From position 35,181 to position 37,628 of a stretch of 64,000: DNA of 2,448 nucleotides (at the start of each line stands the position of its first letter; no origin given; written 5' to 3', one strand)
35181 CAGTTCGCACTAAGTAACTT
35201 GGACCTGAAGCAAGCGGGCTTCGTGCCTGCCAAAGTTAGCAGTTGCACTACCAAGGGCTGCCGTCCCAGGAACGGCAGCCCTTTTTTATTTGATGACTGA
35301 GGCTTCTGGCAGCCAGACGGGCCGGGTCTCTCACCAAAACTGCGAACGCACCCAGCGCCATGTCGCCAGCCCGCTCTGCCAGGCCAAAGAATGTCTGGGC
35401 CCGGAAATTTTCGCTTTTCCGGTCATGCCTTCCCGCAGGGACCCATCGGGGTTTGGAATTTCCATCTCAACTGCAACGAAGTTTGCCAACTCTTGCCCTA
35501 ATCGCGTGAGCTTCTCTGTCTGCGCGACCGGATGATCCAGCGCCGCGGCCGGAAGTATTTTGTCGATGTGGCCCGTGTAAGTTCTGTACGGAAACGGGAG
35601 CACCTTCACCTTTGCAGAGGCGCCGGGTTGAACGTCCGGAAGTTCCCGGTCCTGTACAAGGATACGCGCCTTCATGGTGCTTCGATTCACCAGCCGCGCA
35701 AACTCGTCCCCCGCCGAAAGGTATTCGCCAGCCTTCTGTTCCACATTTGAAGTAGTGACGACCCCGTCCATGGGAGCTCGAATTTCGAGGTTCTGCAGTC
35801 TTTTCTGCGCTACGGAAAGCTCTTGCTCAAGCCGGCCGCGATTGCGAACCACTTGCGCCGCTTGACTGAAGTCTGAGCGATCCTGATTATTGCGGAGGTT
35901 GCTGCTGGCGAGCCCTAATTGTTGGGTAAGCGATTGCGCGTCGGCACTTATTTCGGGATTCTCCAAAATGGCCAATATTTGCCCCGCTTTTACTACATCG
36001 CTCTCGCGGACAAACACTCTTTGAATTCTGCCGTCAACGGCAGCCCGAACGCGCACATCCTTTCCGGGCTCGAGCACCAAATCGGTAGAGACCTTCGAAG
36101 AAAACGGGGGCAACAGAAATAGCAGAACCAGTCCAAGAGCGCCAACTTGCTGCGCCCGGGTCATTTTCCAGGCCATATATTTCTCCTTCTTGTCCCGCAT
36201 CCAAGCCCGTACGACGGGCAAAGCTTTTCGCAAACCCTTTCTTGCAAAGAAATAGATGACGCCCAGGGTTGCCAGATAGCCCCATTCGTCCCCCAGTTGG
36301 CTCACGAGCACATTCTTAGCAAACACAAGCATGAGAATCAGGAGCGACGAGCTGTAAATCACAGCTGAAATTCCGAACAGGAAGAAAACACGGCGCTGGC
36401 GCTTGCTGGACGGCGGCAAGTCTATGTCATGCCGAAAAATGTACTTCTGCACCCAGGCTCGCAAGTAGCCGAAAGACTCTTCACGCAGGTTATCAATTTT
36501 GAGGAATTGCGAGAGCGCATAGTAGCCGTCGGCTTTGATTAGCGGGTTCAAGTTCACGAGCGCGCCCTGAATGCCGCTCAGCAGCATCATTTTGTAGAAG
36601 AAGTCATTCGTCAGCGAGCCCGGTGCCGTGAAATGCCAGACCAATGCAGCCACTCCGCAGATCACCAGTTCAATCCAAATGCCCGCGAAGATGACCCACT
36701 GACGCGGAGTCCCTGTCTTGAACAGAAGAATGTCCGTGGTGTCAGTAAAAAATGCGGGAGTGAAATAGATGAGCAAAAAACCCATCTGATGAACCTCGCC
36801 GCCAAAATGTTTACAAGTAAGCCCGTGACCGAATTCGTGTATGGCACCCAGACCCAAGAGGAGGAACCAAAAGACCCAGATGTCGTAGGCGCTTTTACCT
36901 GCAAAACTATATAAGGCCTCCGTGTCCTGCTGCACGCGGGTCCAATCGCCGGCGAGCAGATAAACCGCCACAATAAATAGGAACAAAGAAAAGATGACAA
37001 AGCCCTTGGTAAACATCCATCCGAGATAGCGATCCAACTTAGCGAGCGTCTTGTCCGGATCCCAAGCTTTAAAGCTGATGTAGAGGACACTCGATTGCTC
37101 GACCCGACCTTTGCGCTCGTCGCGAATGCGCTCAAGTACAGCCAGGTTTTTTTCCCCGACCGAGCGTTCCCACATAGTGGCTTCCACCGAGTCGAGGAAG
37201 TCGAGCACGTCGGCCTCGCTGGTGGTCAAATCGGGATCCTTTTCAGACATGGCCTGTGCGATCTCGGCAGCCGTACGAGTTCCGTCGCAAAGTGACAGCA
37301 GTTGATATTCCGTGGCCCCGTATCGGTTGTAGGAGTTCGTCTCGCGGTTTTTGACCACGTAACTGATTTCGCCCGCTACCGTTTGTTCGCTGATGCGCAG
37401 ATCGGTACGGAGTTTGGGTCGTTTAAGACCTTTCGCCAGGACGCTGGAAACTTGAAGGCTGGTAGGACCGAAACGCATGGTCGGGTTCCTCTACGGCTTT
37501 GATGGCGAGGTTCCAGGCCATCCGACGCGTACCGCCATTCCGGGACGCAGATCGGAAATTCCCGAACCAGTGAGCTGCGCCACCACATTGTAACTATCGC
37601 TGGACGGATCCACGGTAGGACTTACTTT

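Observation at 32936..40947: Locus-level model: a sigma-54-controlled peptide processing/export module with three HlyD-type adaptors but no pump or outer-membrane factor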

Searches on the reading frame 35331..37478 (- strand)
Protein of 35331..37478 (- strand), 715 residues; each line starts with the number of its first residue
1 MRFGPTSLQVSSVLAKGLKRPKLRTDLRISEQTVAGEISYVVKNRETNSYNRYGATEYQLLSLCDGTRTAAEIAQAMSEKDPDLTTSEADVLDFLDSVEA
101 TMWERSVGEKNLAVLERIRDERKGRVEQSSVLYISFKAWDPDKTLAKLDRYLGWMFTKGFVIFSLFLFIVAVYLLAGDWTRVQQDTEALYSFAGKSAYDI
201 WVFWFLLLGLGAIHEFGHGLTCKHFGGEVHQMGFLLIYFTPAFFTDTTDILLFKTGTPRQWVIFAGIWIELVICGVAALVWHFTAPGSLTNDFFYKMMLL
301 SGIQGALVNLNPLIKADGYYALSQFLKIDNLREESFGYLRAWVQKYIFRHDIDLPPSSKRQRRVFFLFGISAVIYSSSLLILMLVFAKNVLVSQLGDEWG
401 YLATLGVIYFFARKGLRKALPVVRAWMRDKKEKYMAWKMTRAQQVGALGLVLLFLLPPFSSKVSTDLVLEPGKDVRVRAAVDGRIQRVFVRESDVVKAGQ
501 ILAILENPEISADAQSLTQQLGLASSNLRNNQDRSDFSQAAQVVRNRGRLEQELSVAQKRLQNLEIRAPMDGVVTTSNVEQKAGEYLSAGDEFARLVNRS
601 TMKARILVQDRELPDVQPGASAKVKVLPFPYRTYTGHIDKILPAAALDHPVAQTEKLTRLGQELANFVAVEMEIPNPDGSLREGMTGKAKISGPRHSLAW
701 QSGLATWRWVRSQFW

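Call 6: search_protein_families(library=ncbifam, proteins=[window:35331-37478:-], max_evalue=0.01)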
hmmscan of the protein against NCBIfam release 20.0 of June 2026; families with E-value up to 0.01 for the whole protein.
window:35331-37478:- (715 aa): 19 families
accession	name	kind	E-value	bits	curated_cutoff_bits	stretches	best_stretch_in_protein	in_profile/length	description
NF041824.1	daptide_HExxH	equivalog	2.9e-53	181.4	300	1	34-412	12-366/379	daptide biosynthesis intramembrane metalloprotease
TIGR01730.1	RND_mfp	subfamily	1.8e-29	102.7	94.9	1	469-695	21-248/322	efflux RND transporter periplasmic adaptor subunit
TIGR01843.1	type_I_hlyD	subfamily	1.3e-16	60.6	208.65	2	546-635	253-342/422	HlyD family type I secretion periplasmic adaptor subunit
TIGR00998.1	8a0101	subfamily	6.9e-16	58.1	390.8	2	549-646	190-286/334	EmrA/EmrK family multidrug efflux transporter periplasmic adaptor subunit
NF058609.1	RiPP_HExxH_LiaK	equivalog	1.1e-11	44.9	225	1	157-332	53-218/246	YydH/LiaK family epipeptide maturation metalloprotease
NF007785.0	PRK10476.1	equivalog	1.4e-11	43.8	376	1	523-641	168-284/347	multidrug transporter subunit MdtN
NF008606.0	PRK11578.1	equivalog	4.1e-10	39.3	342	1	520-691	145-298/371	macrolide transporter subunit MacA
NF002939.0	PRK03598.1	equivalog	1.1e-08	34.7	393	1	550-685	191-319/332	secretion protein HlyD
TIGR02971.1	heterocyst_DevB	subfamily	4.4e-08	32.9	129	1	469-561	7-106/327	ABC exporter membrane fusion protein, DevB family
TIGR00999.1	8a0102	subfamily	1.4e-07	30.9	319.3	1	545-626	82-153/271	CzcB/NccB family metal efflux transporter periplasmic adaptor subunit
NF007850.1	PRK10559.1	equivalog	3.3e-06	26.4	400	1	542-641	126-222/303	p-hydroxybenzoic acid efflux pump subunit AaeA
TIGR03794.1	NHLM_micro_HlyD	equivalog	4.3e-06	25.9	156.2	1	468-555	52-142/421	NHLP bacteriocin system secretion protein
TIGR03859.1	PQQ_PqqD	equivalog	0.00023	21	46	1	60-103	36-79/81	pyrroloquinoline quinone biosynthesis peptide chaperone PqqD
NF002535.0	PRK02079.1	equivalog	0.00034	20.4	101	1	59-103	44-88/92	pyrroloquinoline quinone biosynthesis peptide chaperone PqqD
NF004173.0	PRK05641.1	equivalog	0.0005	20.6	199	0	476-507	86-117/153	putative acetyl-CoA carboxylase biotin carboxyl carrier protein subunit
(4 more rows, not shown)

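Call 7: search_protein_families(library=pfam, proteins=[window:35331-37478:-], max_evalue=0.01)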
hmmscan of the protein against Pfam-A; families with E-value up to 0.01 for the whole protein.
window:35331-37478:- (715 aa): 6 families
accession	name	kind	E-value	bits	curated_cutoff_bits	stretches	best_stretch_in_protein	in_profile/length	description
PF16576.10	HlyD_D23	-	4.7e-21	75.5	30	1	475-685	20-212/214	Barrel-sandwich domain of CusB or HlyD membrane-fusion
PF13437.12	HlyD_3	-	1.3e-17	64.9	22.2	1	566-646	2-81/106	HlyD family secretion protein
PF13533.13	Biotin_lipoyl_2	-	4.4e-06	26.8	29.8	1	475-506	1-32/32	Biotin-lipoyl like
PF02163.28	Peptidase_M50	-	8e-05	22.5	27.2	1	203-525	2-170/221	Peptidase family M50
PF00364.28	Biotin_lipoyl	-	0.00013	22.2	22.1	0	475-505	43-73/73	Biotin-requiring enzyme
PF05402.18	PqqD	-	0.0028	18.4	23.4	1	58-98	20-61/67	Coenzyme PQQ synthesis protein D (PqqD)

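Call 11: find_homologous_proteins(query=window:35331-37478:-, max_evalue=1e-10)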
Query window:35331-37478:- (715 aa): 1396 proteins with E <= 1e-10 among 8000 candidates; the best 120 are listed.
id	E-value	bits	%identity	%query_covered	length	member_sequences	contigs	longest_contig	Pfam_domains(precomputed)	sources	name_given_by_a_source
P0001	0.0e+0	1615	100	100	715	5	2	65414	PF25973.1,PF25919.1,PF25917.1,PF25954.1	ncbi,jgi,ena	ncbi:MAG: efflux RND transporter periplasmic adaptor subunit [Candidatus Acidiferrales bacterium]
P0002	0.0e+0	1525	92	100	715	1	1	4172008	PF25973.1,PF25984.1,PF00364.29,PF25919.1,PF25917.1,PF25954.1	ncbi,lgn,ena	-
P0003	0.0e+0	1524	92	100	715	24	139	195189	PF25973.1,PF25984.1,PF00364.29,PF25919.1,PF25917.1,PF25954.1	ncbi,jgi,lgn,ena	ncbi:MAG: efflux RND transporter periplasmic adaptor subunit [Candidatus Acidiferrales bacterium]|jg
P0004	0.0e+0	1516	92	100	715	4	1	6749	PF25973.1,PF25984.1,PF00364.29,PF25919.1,PF25917.1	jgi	jgi:putative peptide zinc metalloprotease protein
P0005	0.0e+0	1500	90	100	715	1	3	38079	PF25973.1,PF25984.1,PF25919.1,PF25917.1,PF25954.1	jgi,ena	-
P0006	0.0e+0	1498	90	100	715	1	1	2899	PF25973.1,PF25984.1,PF00364.29,PF25919.1,PF25917.1,PF25954.1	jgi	jgi:putative peptide zinc metalloprotease protein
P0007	0.0e+0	1495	90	100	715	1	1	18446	PF25973.1,PF25984.1,PF25919.1,PF25917.1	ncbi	ncbi:MAG: efflux RND transporter periplasmic adaptor subunit [Candidatus Acidiferrales bacterium]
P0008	0.0e+0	1494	90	100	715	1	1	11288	PF25973.1,PF25984.1,PF25919.1,PF25917.1,PF25954.1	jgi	jgi:putative peptide zinc metalloprotease protein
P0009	0.0e+0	1493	91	100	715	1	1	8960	PF25973.1,PF25984.1,PF25919.1,PF25917.1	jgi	jgi:putative peptide zinc metalloprotease protein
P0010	0.0e+0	1490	90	100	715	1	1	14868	PF25973.1,PF25984.1,PF25919.1,PF25917.1,PF25954.1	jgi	jgi:putative peptide zinc metalloprotease protein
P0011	0.0e+0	1488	90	100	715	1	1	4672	PF25973.1,PF25984.1,PF00364.29,PF25919.1,PF25917.1,PF25954.1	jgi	jgi:putative peptide zinc metalloprotease protein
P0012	0.0e+0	1487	90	100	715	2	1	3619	PF25973.1,PF25984.1,PF00364.29,PF25919.1,PF25917.1,PF25954.1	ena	-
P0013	0.0e+0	1487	90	100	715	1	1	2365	PF25973.1,PF25984.1,PF25919.1,PF25917.1,PF25954.1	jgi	jgi:putative peptide zinc metalloprotease protein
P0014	0.0e+0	1486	90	100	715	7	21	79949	PF25973.1,PF25984.1,PF00364.29,PF25919.1,PF25917.1,PF25954.1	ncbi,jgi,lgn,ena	jgi:putative peptide zinc metalloprotease protein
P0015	0.0e+0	1485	90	100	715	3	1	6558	PF25973.1,PF25984.1,PF00364.29,PF25919.1,PF25917.1,PF25954.1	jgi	jgi:putative peptide zinc metalloprotease protein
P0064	0.0e+0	1229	74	100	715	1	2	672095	PF25973.1,PF25919.1,PF02163.29,PF25917.1,PF25954.1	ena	-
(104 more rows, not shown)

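Call 18: find_encoding_contigs(protein=P0064, flank=10000, max_places=3)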
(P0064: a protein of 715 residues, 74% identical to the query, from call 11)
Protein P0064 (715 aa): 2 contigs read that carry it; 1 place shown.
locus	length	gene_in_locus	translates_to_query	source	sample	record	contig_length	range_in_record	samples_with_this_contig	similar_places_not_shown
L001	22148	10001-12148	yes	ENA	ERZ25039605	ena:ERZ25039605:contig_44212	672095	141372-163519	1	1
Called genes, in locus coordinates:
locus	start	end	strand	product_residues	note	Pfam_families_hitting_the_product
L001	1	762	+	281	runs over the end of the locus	PF00528:BPD_transp_1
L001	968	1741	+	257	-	PF00005:ABC_tran, PF02463:SMC_N (weak), PF13304:AAA_21 (faint)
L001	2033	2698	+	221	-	PF01895:PhoU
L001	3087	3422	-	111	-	PF01740:STAS, PF13466:STAS_2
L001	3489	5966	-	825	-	PF12704:MacB_PCD, PF02687:FtsX, PF12704:MacB_PCD, PF02687:FtsX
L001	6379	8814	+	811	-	PF01590:GAF, PF01590:GAF, PF13185:GAF_2, PF13492:GAF_3 (weak), PF01590:GAF, PF13185:GAF_2, PF13492:GAF_3 (weak), PF25973:BSH_CzcB (weak), +3 more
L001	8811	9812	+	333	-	PF25919:BSH_CusB (faint), PF00364:Biotin_lipoyl (faint), PF25997:BSH_YhbJ (faint), PF25917:BSH_RND, PF25973:BSH_CzcB, PF25954:Beta-barrel_RND_2 (weak)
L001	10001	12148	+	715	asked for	PF02163:Peptidase_M50 (weak), PF25954:Beta-barrel_RND_2 (faint), PF25917:BSH_RND, PF25919:BSH_CusB (weak), PF25973:BSH_CzcB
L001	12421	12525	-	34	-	-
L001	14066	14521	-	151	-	PF00856:SET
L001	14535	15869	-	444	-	PF00072:Response_reg (weak), PF00158:Sigma54_activat, PF01078:Mg_chelatase (faint), PF14532:Sigma54_activ_2, PF07724:AAA_2 (weak), PF07728:AAA_5 (weak), PF25601:AAA_lid_14, PF02954:HTH_8 (weak)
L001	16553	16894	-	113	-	PF03683:UPF0175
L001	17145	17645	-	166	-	PF09339:HTH_IclR (weak), PF13404:HTH_AsnC-type, PF13412:HTH_24, PF25212:HVO_A0114 (weak), PF01037:AsnC_trans_reg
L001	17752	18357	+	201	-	PF00857:Isochorismatase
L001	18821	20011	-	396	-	PF04542:Sigma70_r2, PF08281:Sigma70_r4_2, PF20239:DUF6596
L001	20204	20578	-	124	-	PF03795:YCII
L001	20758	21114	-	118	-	PF03795:YCII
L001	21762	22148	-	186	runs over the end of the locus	PF01850:PIN (weak)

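Call 28: search_protein_representatives(protein=window:35331-37478:-)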
Query: 715 residues. Proteins with E-value up to 0.001 (for the whole library): 18477; up to 1e-10: 7766; up to 1e-30: 2811. The best 150 are listed.
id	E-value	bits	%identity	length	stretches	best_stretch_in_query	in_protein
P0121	0.0e+00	1186.6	71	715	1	1-715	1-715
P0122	1.0e-286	969.1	59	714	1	1-715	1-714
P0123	6.0e-144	497.2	45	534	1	184-715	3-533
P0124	4.1e-142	491.1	52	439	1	277-715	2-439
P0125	1.9e-138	479.0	89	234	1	1-234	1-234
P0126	2.5e-125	435.7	35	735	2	22-664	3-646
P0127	4.1e-124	431.6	58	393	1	102-487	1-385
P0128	5.5e-119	414.7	34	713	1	21-715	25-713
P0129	2.7e-117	409.1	33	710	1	19-715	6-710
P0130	3.3e-117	408.8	51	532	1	155-516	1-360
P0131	3.4e-111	388.9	32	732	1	19-715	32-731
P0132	2.9e-108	379.2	35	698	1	22-715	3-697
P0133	1.1e-107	377.4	32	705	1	22-700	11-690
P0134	4.4e-107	375.3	33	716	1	35-715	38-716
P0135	1.9e-106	373.3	35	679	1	22-715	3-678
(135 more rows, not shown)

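Call 30: find_related_loci(query=A1, collection=genome_contigs, flank=10000)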
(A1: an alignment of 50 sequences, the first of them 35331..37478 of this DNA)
Query A1 (715 aa) in genome_contigs; peptide patterns used: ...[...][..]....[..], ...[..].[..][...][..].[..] (x = any residue, [..] = any of these).
600 stretches matched a pattern (row limit reached: there are more); 538 encode a relative of the query (tblastn E <= 1e-3); the best 80 are kept; 80 distinct loci.
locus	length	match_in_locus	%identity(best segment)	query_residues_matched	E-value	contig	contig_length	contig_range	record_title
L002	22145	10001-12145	73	1-715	0e+0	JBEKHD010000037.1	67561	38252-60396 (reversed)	MAG: Candidatus Acidiferrales bacterium isolate SPRUCE 269 SPRUCE_269_37, whole genome shotgun sequence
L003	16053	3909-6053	73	1-715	0e+0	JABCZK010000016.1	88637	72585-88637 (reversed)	MAG: Acidobacteria bacterium isolate Inc-BW-C-12-M_MAG29 Ga0210394_10000439, whole genome shotgun sequence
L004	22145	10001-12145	71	1-715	0e+0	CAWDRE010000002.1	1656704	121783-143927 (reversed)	MAG: uncultured Acidobacteriota bacterium isolate MFD04463.bin.1.273 genome assembly, contig: contig_13375, whole genome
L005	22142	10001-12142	63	1-715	0e+0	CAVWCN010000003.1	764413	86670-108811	MAG: uncultured Acidobacteriota bacterium isolate MFD05502.bin.3.177 genome assembly, contig: contig_18828, whole genome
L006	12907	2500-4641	62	1-715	0e+0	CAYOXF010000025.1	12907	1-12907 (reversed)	MAG TPA_asm: uncultured Acidobacteriaceae bacterium isolate SRP140028_co1_618 genome assembly, contig: k141_1125843, who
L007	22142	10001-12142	57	1-715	0e+0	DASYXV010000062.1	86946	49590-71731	MAG TPA_asm: Candidatus Acidiferrales bacterium isolate SMAG_U6317 k141_258482, whole genome shotgun sequence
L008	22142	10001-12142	52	1-715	0e+0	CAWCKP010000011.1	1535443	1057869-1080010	MAG: uncultured Acidobacteriota bacterium isolate MFD01248.bin.1.41 genome assembly, contig: contig_2818, whole genome s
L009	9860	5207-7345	49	1-715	0e+0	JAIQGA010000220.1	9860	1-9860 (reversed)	MAG: Terriglobia bacterium isolate SRVP_29 SRVP18_hole-7m-from-trench_1_20cm_scaffold_4008, whole genome shotgun sequenc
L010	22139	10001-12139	47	1-715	0e+0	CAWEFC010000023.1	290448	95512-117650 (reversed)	MAG: uncultured Acidobacteriota bacterium isolate MFD03044.bin.2.66 genome assembly, contig: contig_14250, whole genome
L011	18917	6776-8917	70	1-715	0e+0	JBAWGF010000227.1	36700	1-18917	MAG: Candidatus Acidiferrales bacterium isolate MFD04394_ilm_asm_bin14 k127_100072, whole genome shotgun sequence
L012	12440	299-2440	43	1-715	6e-176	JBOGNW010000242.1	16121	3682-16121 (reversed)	MAG: Candidatus Acidiferrales bacterium isolate M3-S_metawrap_bin.68 k127_3833507, whole genome shotgun sequence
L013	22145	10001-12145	88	1-715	0e+0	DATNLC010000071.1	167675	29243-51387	MAG TPA_asm: Candidatus Acidiferrales bacterium isolate SMAG_U11441 k141_595684, whole genome shotgun sequence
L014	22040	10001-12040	34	21-699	2e-115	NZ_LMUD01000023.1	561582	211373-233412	Granulicella sp. S190 NODE_28_length_561486_cov_8.253401, whole genome shotgun sequence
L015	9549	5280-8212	35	20-715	2e-108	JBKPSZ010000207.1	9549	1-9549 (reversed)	MAG: Acidobacteriota bacterium isolate GS_EKS_MAG_00009 GS_EKS_000001776399, whole genome shotgun sequence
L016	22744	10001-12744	33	21-699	1e-107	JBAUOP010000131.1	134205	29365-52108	MAG: Acidobacteriaceae bacterium isolate MFD04660_ilm_asm_bin19 k127_172403, whole genome shotgun sequence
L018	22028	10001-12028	31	16-697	8e-107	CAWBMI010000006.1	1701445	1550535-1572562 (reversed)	MAG: uncultured Acidobacteriaceae bacterium isolate MFD00731.bin.1.220 genome assembly, contig: contig_6165, whole genom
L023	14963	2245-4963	31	19-691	2e-101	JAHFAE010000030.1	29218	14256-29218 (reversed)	MAG: Oligoflexia bacterium isolate nzgw168 NODE_1923_length_29219_cov_3.513403, whole genome shotgun sequence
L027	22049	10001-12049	31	18-699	6e-99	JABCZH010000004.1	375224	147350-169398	MAG: Acidobacteria bacterium isolate Inc-BW-C-12-M_MAG18 Ga0210394_10000022, whole genome shotgun sequence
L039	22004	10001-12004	30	20-691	6e-92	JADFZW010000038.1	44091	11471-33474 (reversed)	MAG: Oligoflexia bacterium isolate nKLKbin12 nKLK_bin12_NODE_38_length_44091_cov_24.035529, whole genome shotgun sequenc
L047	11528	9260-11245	28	21-698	7e-78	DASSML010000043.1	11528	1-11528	MAG TPA_asm: Gemmatimonadales bacterium isolate SMAG_U1197 k141_1097438, whole genome shotgun sequence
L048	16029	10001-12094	29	19-701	9e-78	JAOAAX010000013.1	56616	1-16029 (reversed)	MAG: Chthoniobacterales bacterium isolate SKW161 NODE_13_length_56616_cov_5.240878, whole genome shotgun sequence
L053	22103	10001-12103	27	22-714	4e-72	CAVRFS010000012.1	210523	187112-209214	MAG: uncultured Planctomycetota bacterium isolate MFD04463.bin.2.108 genome assembly, contig: contig_17557, whole genome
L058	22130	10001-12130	26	3-692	7e-67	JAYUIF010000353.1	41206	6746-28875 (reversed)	MAG: Spartobacteria bacterium isolate GFS_8635 GFS_8635_352, whole genome shotgun sequence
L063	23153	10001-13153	26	24-714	4e-64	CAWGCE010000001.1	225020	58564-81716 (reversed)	MAG: uncultured Planctomycetales bacterium isolate MFD03804.bin.2.51 genome assembly, contig: contig_13530, whole genome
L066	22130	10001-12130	26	3-692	1e-63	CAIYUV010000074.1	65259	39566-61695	MAG: uncultured Spartobacteria bacterium isolate Umea_bin-08385 genome assembly, contig: bin-08385:074/295, whole genome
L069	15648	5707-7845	26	26-709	3e-66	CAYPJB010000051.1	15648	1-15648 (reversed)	MAG TPA_asm: uncultured Bacteroidales bacterium isolate binchicken_co197_566 genome assembly, contig: NODE_6200_length_1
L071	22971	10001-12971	26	11-714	1e-61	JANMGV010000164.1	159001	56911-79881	MAG: Pirellulaceae bacterium isolate OTE_70_metabat_376 OTE_70_k141_1461444, whole genome shotgun sequence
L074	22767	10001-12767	27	21-626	4e-60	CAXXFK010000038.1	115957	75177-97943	MAG: Sedimentisphaerales bacterium isolate b913d1aa-c6fb-43ae-b699-25cabd59f994 genome assembly, contig: contig_38, whol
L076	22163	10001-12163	24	22-714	2e-59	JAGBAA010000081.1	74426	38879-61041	MAG: Thermoguttaceae bacterium isolate RGIG8929 Water_deer_Rectum-1__c224717, whole genome shotgun sequence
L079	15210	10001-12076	26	20-701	1e-58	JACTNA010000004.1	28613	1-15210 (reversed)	MAG: Planctomycetota bacterium isolate BJ19 scaffold_1525, whole genome shotgun sequence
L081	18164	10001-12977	25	3-715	3e-58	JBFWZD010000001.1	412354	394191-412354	MAG: Nitrospira sp. isolate CA_2019_TPBS_18 NODE_153_length_412354_cov_11.509236_TPBS, whole genome shotgun sequence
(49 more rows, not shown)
